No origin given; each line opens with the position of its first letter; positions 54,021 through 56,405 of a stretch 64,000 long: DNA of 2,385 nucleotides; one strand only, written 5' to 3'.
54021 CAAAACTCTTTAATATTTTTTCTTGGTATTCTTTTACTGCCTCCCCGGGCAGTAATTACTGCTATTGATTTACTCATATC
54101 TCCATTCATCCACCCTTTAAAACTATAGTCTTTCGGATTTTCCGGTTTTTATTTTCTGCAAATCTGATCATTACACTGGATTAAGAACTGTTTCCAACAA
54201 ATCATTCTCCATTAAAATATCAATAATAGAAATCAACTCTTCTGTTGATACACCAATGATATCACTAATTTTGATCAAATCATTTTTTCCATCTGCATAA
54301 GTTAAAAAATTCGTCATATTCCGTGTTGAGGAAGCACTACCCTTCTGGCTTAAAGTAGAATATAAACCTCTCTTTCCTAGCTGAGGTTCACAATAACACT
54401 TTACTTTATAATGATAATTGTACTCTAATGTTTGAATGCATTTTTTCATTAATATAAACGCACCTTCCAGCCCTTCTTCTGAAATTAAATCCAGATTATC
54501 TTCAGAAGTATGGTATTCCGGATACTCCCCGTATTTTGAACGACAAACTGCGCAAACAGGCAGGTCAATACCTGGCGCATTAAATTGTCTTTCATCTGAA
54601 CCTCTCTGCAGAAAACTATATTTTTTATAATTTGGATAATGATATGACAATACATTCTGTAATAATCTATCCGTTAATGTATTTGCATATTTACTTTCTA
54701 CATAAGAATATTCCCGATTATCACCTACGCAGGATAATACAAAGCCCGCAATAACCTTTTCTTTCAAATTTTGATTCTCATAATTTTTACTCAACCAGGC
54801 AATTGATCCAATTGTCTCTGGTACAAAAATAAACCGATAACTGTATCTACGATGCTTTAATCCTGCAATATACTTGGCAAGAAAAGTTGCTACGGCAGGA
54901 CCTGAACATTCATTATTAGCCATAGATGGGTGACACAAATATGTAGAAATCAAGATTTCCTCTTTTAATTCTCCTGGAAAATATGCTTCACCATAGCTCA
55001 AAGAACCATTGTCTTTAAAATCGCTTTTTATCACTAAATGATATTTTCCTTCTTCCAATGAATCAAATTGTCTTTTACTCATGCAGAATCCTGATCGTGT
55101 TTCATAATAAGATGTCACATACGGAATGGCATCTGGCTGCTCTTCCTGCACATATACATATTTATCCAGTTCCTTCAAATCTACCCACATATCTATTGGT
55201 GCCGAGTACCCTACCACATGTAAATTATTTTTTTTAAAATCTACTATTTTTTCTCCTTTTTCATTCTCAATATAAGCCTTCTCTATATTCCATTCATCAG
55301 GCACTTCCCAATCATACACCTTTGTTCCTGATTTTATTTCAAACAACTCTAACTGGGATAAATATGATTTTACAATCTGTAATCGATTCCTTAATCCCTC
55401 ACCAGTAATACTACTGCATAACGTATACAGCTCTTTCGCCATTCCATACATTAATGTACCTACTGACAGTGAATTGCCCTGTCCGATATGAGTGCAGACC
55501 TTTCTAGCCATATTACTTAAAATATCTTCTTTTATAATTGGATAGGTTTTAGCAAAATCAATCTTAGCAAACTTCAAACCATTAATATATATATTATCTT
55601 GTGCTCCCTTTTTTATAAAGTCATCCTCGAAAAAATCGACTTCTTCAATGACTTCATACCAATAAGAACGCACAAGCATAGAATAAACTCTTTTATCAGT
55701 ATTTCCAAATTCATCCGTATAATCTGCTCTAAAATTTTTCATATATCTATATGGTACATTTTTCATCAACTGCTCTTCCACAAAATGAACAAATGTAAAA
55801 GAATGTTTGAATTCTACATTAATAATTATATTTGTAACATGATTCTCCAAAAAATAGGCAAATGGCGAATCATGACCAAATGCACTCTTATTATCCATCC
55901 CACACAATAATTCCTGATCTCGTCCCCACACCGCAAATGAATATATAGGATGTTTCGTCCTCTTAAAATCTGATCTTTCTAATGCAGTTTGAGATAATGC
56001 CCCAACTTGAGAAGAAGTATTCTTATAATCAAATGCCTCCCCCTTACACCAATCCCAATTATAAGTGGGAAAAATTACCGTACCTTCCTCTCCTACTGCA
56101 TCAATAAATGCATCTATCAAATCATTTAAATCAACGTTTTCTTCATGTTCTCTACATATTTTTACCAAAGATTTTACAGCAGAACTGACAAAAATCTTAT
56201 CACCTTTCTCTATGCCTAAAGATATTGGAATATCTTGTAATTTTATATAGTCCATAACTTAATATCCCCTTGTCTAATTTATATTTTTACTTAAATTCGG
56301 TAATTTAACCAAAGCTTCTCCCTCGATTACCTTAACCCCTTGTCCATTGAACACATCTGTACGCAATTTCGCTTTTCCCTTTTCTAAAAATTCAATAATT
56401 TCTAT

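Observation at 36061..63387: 27-kb pseudaminic-acid island interleaved with three acyl-carrier modules and a teichoic-type glycerophosphate module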

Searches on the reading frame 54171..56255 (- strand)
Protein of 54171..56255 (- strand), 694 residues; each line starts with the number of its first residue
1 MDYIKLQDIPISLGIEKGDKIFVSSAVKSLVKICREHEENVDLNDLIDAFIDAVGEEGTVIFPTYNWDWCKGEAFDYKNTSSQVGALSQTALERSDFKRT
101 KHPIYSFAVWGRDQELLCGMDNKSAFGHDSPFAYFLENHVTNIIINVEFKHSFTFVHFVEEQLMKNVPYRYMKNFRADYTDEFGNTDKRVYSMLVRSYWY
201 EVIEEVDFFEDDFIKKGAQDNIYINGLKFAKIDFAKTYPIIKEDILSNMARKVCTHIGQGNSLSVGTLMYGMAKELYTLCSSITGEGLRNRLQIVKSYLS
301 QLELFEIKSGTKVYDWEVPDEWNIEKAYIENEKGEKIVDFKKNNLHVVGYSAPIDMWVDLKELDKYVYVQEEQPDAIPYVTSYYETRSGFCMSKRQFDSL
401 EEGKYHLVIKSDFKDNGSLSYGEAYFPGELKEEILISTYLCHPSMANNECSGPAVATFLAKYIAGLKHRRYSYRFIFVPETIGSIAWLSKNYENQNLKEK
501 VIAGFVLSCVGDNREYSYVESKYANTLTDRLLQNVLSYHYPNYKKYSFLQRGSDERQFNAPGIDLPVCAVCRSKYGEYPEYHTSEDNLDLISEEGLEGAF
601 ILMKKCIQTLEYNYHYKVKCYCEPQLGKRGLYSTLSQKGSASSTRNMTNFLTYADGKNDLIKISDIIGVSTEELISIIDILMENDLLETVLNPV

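Call 6: search_protein_families(library=pfam, proteins=[window:54171-56255:-], max_evalue=0.01)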
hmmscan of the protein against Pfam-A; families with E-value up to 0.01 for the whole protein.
window:54171-56255:- (694 aa): 5 families
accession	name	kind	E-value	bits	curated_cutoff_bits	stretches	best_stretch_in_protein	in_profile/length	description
PF16254.10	DUF4910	-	2.6e-99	331.5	26.6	1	270-613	1-247/247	Domain of unknown function (DUF4910)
PF09940.16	DUF2172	-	1.3e-34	118.8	27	1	321-411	1-91/92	Domain of unknown function (DUF2172)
PF02522.19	Antibiotic_NAT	-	7.3e-24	85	25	1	23-226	2-212/232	Aminoglycoside 3-N-acetyltransferase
PF16221.11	HTH_47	-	4.5e-22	77.8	27.1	1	616-688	3-77/78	winged helix-turn-helix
PF04389.22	Peptidase_M28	-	0.0021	18.2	21.3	1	483-597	72-183/193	Peptidase family M28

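Call 11: find_encoding_contigs(protein=window:54171-56255:-, flank=10000, max_places=6)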
Protein window:54171-56255:- (694 aa): no gene with exactly this product is on record in the collection.

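Call 12: find_homologous_proteins(query=window:54171-56255:-, max_evalue=1e-10)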
Query window:54171-56255:- (694 aa): 7508 proteins with E <= 1e-10 among 8000 candidates; the best 120 are listed.
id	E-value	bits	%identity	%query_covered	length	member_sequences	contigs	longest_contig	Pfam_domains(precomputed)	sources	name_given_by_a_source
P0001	0.0e+0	1605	100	100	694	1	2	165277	PF09940.17,PF16221.12,PF02522.20,PF16254.11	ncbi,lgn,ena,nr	ncbi:MAG: DUF4910 domain-containing protein [Lachnospiraceae bacterium]|nr:DUF4910 domain-containing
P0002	0.0e+0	1465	91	100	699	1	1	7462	PF09940.17,PF16221.12,PF02522.20,PF16254.11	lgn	-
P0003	0.0e+0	1119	68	100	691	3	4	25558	PF09940.17,PF16221.12,PF02522.20,PF16254.11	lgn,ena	-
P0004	0.0e+0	1114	68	100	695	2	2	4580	PF09940.17,PF16221.12,PF02522.20,PF16254.11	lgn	-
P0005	0.0e+0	1108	67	99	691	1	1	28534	PF09940.17,PF16221.12,PF02522.20,PF16254.11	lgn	-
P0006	0.0e+0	1106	68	99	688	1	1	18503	PF09940.17,PF16221.12,PF02522.20,PF16254.11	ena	-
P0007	0.0e+0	1101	66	99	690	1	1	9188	PF09940.17,PF16221.12,PF02522.20,PF16254.11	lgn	-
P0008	0.0e+0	1092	66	99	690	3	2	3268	PF09940.17,PF16221.12,PF02522.20,PF16254.11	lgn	-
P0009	0.0e+0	1089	67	99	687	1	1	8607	PF09940.17,PF16221.12,PF02522.20,PF16254.11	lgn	-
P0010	0.0e+0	1086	66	99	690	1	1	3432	PF09940.17,PF16221.12,PF02522.20,PF16254.11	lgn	-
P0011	0.0e+0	1086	67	99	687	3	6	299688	PF09940.17,PF16221.12,PF02522.20,PF16254.11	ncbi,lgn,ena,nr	ncbi:MAG: DUF4910 domain-containing protein [Acetatifactor sp.]|nr:DUF4910 domain-containing protein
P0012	0.0e+0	1085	65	99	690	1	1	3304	PF09940.17,PF16221.12,PF02522.20,PF16254.11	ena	-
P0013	0.0e+0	1040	64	99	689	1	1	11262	PF09940.17,PF16221.12,PF02522.20,PF16254.11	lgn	-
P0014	9.2e-282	954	59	99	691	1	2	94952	PF09940.17,PF16221.12,PF02522.20,PF16254.11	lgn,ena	-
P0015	2.7e-281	953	66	87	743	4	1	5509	PF13452.12,PF09940.17,PF16221.12,PF01575.26,PF02522.20,PF16254.11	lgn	-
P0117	1.5e-232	792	51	99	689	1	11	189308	PF09940.17,PF16221.12,PF02522.20,PF16254.11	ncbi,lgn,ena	-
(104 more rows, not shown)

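Call 13: find_encoding_contigs(protein=P0011, flank=10000, max_places=2)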
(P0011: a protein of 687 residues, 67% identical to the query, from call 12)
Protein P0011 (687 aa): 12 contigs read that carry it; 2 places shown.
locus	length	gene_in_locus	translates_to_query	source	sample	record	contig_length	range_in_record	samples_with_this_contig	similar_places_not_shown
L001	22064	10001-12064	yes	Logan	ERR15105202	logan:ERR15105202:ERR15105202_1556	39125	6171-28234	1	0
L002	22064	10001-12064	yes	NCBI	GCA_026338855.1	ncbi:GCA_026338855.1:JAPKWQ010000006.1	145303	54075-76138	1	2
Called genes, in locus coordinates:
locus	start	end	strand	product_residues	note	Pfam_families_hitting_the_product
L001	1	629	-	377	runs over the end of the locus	PF05569:Peptidase_M56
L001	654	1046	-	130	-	PF03965:Penicillinase_R (weak)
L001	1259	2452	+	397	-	PF00155:Aminotran_1_2, PF01041:DegT_DnrJ_EryC1, PF01053:Cys_Met_Meta_PP (weak), PF01212:Beta_elim_lyase (weak)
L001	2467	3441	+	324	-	PF00535:Glycos_transf_2, PF13641:Glyco_tranf_2_3 (weak)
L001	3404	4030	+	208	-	PF13302:Acetyltransf_3, PF13420:Acetyltransf_4, PF13523:Acetyltransf_8, PF00583:Acetyltransf_1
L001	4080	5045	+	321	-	PF00535:Glycos_transf_2, PF10111:Glyco_tranf_2_2 (weak)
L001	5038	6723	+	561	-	-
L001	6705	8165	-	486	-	PF13472:Lipase_GDSL_2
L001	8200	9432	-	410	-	-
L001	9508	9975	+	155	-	PF01575:MaoC_dehydratas, PF13452:FAS1_DH_region (weak)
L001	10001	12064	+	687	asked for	PF02522:Antibiotic_NAT, PF16254:DUF4910, PF09940:DUF2172, PF16221:HTH_47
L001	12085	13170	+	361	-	PF07922:Glyco_transf_52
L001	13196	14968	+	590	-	PF00664:ABC_membrane, PF00005:ABC_tran, PF02463:SMC_N (weak)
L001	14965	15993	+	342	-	PF00535:Glycos_transf_2, PF10111:Glyco_tranf_2_2 (weak), PF13641:Glyco_tranf_2_3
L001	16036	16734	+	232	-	PF02348:CTP_transf_3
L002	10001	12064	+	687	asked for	PF02522:Antibiotic_NAT, PF16254:DUF4910, PF09940:DUF2172, PF16221:HTH_47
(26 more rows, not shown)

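Call 14: find_encoding_contigs(protein=P0117, flank=10000, max_places=2)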
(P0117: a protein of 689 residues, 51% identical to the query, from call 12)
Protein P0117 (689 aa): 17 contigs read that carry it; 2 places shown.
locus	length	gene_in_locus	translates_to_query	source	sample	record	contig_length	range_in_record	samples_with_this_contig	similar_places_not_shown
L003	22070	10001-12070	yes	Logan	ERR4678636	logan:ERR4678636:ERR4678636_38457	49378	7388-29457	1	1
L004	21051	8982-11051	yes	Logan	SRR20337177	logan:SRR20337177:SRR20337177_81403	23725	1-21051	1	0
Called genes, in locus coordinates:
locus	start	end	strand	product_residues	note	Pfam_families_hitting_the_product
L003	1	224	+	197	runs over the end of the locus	PF01195:Pept_tRNA_hydro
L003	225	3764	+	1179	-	PF17757:UvrB_inter, PF02559:CarD_TRCF_RID, PF04851:ResIII, PF00270:DEAD, PF00271:Helicase_C, PF22590:Cas3-like_C_2 (faint), PF03461:TRCF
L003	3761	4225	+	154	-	PF00545:Ribonuclease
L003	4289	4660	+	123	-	PF01337:Barstar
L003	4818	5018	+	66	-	-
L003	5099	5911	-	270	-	PF01734:Patatin, PF19890:DUF6363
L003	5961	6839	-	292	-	PF00198:2-oxoacid_dh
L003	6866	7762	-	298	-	PF02645:DegV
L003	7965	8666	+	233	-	PF02660:G3P_acyltransf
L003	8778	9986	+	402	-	PF00254:FKBP_C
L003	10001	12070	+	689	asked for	PF02522:Antibiotic_NAT, PF16254:DUF4910, PF09940:DUF2172, PF16221:HTH_47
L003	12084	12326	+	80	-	-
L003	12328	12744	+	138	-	PF01575:MaoC_dehydratas, PF13452:FAS1_DH_region (weak)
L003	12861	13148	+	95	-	PF01250:Ribosomal_S6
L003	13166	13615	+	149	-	PF00436:SSB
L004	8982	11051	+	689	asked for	PF02522:Antibiotic_NAT, PF16254:DUF4910, PF09940:DUF2172, PF16221:HTH_47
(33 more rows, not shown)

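Call 15: find_encoding_contigs(protein=P0001, flank=10000, max_places=3)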
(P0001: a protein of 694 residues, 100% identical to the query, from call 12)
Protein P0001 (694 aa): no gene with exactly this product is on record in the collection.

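Call 36: find_related_loci(query=A1, collection=genome_contigs, flank=10000)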
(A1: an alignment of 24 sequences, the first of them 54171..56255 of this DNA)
Query A1 (694 aa) in genome_contigs; peptide patterns used: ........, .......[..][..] (x = any residue, [..] = any of these).
600 stretches matched a pattern (row limit reached: there are more); 598 encode a relative of the query (tblastn E <= 1e-3); the best 80 are kept; 80 distinct loci.
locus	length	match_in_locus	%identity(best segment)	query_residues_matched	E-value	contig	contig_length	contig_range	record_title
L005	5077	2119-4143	67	1-674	0e+0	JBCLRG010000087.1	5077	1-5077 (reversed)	Oscillospiraceae bacterium 38-13 voucher GPTB0094 scaffold87, whole genome shotgun sequence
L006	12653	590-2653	51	2-690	0e+0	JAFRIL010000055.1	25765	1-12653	MAG: Lachnospiraceae bacterium isolate RGIG2499 Goat_Jejunum-3__c85247, whole genome shotgun sequence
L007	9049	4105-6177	54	2-690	0e+0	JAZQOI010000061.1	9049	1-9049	MAG: Lachnospiraceae bacterium isolate T1900045243_TH20190013.MAGScoT_cleanbin_000029 SGB_5588_k141_2817034, whole genom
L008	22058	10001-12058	52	3-690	0e+0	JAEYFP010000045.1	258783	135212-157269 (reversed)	MAG: Bacillota bacterium isolate OH_HFB_252 k127_1920965, whole genome shotgun sequence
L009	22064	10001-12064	50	2-690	0e+0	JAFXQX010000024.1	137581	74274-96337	MAG: Lachnospiraceae bacterium isolate RGIG6664 Sheep_Rumen-1__c636760, whole genome shotgun sequence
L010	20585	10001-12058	52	2-688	0e+0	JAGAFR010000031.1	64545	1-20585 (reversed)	MAG: Lachnospiraceae bacterium isolate RGIG8400 Water_buffalos_Rumen.Co__c2331300, whole genome shotgun sequence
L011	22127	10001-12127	49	3-690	0e+0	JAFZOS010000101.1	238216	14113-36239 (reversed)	MAG: Lachnospiraceae bacterium isolate RGIG7959 Water_buffalos_Rumen-1__c1210792, whole genome shotgun sequence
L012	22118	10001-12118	49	3-690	0e+0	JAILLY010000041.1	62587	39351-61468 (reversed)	MAG: Lachnospiraceae bacterium isolate RUI240 k141_13395860_flag=0_multi=17.9973_len=62587, whole genome shotgun sequenc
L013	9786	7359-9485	50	2-690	0e+0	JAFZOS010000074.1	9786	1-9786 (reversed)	MAG: Lachnospiraceae bacterium isolate RGIG7959 Water_buffalos_Rumen-1__c862505, whole genome shotgun sequence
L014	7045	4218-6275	49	3-690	0e+0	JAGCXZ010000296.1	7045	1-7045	MAG: Lachnospiraceae bacterium isolate RGIG10225 Yak_Rumen-5__c1973752, whole genome shotgun sequence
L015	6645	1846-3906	51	2-690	0e+0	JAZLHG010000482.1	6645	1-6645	MAG: Lachnospiraceae bacterium isolate T1900044981_TA20190043.MAGScoT_cleanbin_000080 SGB_4139_k141_392005, whole genome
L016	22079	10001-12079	50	3-689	0e+0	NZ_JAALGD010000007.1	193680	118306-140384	Brevibacillus sp. SYP-B805 NODE_7, whole genome shotgun sequence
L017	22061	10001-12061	49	3-690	0e+0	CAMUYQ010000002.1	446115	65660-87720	MAG TPA_asm: uncultured Lachnospiraceae bacterium isolate SRR8387720_bin.4_metaWRAP_v1.3_MAG genome assembly, contig: ER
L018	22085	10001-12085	49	1-694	0e+0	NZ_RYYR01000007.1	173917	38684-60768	Lysinibacillus antri strain SYSU K30002 SYSU_K30002_Contig7, whole genome shotgun sequence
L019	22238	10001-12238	47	2-690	0e+0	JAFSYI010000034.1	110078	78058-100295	MAG: Lachnospiraceae bacterium isolate RGIG3585 Goat_Rumen.Co__c774836, whole genome shotgun sequence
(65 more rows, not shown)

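Call 39: search_solved_structures(query=window:54171-56255:-, max_evalue=0.01)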
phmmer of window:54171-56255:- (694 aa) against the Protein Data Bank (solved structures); distinct sequences matched with E-value up to 0.01: 6.
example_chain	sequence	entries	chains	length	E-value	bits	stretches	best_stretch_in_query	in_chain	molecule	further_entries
3k9t_A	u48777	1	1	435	6.4e-107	361.5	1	261-688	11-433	putative peptidase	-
2nyg_A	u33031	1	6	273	1.4e-05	26.7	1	66-182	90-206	YokD protein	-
3e4f_A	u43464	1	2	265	0.00065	21.1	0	96-160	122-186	Aminoglycoside N3-acetyltransferase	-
3ijw_A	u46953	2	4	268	0.00068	21.1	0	96-160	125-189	Aminoglycoside N3-acetyltransferase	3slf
3n0s_A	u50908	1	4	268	0.0021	19.4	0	96-145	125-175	Aminoglycoside N3-acetyltransferase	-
3kzl_A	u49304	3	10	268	0.0023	19.3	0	96-142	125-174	Aminoglycoside N3-acetyltransferase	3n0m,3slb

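Call 91: search_protein_families(library=ncbifam, proteins=[window:54171-56255:-], max_evalue=0.000001)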
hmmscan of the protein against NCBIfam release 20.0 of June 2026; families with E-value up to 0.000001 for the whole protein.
window:54171-56255:- (694 aa): 2 families
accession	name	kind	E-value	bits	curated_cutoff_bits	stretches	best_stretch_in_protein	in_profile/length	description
NF033082.0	AAC_3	equivalog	5.4e-08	32.5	270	0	12-161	12-173/262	aminoglycoside 3-N-acetyltransferase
NF033081.0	AAC_3_IV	equivalog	9.5e-08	31.7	420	1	11-173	9-162/252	AAC(3)-IV family aminoglycoside N-acetyltransferase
